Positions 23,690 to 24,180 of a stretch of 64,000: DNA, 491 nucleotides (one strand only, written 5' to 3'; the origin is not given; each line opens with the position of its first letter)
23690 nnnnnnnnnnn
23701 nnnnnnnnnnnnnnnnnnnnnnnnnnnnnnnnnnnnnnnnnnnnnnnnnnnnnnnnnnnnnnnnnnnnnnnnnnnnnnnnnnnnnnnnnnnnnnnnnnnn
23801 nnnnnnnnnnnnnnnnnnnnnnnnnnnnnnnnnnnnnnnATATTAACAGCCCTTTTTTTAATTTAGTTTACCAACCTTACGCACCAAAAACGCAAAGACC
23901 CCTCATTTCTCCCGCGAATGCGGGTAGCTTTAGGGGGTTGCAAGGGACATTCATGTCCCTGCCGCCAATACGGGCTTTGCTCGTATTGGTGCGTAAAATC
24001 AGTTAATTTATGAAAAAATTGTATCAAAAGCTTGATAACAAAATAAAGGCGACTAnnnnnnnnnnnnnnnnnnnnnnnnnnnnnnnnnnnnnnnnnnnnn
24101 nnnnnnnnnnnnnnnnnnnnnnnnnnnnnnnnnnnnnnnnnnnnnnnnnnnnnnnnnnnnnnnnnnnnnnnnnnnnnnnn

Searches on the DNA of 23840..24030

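Call 41: search_rna_families(source=window, start=23840, end=24030, threshold=evalue, max_evalue=10)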
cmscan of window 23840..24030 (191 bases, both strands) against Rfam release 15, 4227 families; matches with E-value up to 10: 6.
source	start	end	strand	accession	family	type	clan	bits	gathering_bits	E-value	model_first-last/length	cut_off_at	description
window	23882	23944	-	RF01334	CRISPR-DR21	Gene; CRISPR;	-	18.7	48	0.62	1-37/37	no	CRISPR RNA direct repeat element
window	23940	24016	+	RF00435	ROSE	Cis-reg; thermoregulator;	-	18.2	45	1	1-94/94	no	Repression of heat shock gene expression (ROSE) element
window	23849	23959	-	RF03043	Prevotella-2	Gene; sRNA;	-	18.2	72.1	2.3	1-116/116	no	Prevotella-2 RNA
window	23908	23929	-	RF01356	CRISPR-DR28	Gene; CRISPR;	-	13.2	35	9.9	1-24/24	no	CRISPR RNA direct repeat element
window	23894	23945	+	RF00437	HLE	Cis-reg;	-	10.4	60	9.4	1-130/130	no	Hairy RNA localisation element (HLE)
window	23840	23901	-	RF02456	Diantho_3_UTR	Cis-reg;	-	9.2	100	3.3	1-121/205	3'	Dianthovirus RNA2 3'UTR stem loops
